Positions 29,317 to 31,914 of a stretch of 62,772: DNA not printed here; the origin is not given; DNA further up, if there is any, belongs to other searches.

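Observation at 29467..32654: Exonuclease-degenerate family B DNA polymerase in a 3-gene cassette with a Walker-A-less RecA-like protein (possible PolB-based mutasome)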

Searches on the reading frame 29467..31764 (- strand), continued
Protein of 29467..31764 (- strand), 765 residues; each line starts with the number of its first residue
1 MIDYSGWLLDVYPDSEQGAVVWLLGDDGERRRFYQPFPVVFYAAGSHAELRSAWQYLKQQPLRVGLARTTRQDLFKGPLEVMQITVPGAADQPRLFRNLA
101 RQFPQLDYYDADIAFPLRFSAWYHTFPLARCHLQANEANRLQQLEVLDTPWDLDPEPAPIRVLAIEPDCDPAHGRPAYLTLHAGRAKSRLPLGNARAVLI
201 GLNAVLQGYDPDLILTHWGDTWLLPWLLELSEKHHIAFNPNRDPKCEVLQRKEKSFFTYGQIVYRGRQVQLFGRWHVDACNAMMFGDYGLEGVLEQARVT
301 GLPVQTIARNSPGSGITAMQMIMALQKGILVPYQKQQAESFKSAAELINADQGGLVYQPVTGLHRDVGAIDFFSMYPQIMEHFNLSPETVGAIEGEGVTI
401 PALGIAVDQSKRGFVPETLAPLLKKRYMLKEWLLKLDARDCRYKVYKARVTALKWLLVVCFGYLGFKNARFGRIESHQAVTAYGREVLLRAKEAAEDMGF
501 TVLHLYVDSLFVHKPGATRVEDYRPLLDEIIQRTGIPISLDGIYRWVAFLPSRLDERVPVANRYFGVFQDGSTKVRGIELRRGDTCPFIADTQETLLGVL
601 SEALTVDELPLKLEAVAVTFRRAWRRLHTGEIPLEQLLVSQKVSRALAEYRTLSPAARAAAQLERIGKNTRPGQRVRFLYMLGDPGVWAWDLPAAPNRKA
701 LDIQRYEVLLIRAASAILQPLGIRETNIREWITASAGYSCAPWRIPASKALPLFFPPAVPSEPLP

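Call 44: search_solved_structures(query=A2, max_evalue=1e-10, show_alignments=2)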
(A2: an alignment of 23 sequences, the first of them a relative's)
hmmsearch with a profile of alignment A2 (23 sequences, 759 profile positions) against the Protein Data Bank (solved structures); distinct sequences matched with E-value up to 1e-10: 58.
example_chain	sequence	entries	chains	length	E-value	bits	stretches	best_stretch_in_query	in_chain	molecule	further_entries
5mdn_A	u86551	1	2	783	2.3e-67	230.8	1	294-730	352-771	DNA polymerase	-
4fm2_A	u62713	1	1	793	8.4e-59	202.5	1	295-731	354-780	DNA polymerase 1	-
4flt_A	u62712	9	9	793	1e-58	202.2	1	295-731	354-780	DNA polymerase 1 | Pyrococcus abyssi B family DNA polymerase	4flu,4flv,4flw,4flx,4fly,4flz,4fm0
4ahc_A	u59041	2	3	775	2.5e-58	200.9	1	295-731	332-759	DNA POLYMERASE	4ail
5h12_A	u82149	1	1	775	4e-57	197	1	296-732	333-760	Deep Vent DNA Polymerase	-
6wya_A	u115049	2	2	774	1.5e-56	195.1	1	296-731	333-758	DNA polymerase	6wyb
2jgu_A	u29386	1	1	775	2.1e-56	194.5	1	295-731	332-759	DNA POLYMERASE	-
3a2f_A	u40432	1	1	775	4.1e-56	193.6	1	295-731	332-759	DNA polymerase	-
1wns_A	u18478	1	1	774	1.3e-55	192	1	296-731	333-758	DNA POLYMERASE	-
4k8z_A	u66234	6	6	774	1.3e-55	191.9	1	296-731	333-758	DNA polymerase | DNA polymerase,DNA polymerase,DNA polymerase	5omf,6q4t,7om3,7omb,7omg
8s84_A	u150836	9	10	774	1.4e-55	191.8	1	296-731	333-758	DNA polymerase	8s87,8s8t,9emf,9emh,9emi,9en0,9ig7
1wn7_A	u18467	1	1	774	1.5e-55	191.8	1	296-731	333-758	Family B DNA Polymerase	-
5vu5_A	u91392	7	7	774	2.4e-54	187.8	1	296-731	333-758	DNA polymerase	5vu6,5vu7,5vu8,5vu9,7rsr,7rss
7tqw_A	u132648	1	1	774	1.5e-53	185.1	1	296-731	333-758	DNA polymerase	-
7rsu_A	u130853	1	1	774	1.6e-53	185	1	296-731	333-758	DNA polymerase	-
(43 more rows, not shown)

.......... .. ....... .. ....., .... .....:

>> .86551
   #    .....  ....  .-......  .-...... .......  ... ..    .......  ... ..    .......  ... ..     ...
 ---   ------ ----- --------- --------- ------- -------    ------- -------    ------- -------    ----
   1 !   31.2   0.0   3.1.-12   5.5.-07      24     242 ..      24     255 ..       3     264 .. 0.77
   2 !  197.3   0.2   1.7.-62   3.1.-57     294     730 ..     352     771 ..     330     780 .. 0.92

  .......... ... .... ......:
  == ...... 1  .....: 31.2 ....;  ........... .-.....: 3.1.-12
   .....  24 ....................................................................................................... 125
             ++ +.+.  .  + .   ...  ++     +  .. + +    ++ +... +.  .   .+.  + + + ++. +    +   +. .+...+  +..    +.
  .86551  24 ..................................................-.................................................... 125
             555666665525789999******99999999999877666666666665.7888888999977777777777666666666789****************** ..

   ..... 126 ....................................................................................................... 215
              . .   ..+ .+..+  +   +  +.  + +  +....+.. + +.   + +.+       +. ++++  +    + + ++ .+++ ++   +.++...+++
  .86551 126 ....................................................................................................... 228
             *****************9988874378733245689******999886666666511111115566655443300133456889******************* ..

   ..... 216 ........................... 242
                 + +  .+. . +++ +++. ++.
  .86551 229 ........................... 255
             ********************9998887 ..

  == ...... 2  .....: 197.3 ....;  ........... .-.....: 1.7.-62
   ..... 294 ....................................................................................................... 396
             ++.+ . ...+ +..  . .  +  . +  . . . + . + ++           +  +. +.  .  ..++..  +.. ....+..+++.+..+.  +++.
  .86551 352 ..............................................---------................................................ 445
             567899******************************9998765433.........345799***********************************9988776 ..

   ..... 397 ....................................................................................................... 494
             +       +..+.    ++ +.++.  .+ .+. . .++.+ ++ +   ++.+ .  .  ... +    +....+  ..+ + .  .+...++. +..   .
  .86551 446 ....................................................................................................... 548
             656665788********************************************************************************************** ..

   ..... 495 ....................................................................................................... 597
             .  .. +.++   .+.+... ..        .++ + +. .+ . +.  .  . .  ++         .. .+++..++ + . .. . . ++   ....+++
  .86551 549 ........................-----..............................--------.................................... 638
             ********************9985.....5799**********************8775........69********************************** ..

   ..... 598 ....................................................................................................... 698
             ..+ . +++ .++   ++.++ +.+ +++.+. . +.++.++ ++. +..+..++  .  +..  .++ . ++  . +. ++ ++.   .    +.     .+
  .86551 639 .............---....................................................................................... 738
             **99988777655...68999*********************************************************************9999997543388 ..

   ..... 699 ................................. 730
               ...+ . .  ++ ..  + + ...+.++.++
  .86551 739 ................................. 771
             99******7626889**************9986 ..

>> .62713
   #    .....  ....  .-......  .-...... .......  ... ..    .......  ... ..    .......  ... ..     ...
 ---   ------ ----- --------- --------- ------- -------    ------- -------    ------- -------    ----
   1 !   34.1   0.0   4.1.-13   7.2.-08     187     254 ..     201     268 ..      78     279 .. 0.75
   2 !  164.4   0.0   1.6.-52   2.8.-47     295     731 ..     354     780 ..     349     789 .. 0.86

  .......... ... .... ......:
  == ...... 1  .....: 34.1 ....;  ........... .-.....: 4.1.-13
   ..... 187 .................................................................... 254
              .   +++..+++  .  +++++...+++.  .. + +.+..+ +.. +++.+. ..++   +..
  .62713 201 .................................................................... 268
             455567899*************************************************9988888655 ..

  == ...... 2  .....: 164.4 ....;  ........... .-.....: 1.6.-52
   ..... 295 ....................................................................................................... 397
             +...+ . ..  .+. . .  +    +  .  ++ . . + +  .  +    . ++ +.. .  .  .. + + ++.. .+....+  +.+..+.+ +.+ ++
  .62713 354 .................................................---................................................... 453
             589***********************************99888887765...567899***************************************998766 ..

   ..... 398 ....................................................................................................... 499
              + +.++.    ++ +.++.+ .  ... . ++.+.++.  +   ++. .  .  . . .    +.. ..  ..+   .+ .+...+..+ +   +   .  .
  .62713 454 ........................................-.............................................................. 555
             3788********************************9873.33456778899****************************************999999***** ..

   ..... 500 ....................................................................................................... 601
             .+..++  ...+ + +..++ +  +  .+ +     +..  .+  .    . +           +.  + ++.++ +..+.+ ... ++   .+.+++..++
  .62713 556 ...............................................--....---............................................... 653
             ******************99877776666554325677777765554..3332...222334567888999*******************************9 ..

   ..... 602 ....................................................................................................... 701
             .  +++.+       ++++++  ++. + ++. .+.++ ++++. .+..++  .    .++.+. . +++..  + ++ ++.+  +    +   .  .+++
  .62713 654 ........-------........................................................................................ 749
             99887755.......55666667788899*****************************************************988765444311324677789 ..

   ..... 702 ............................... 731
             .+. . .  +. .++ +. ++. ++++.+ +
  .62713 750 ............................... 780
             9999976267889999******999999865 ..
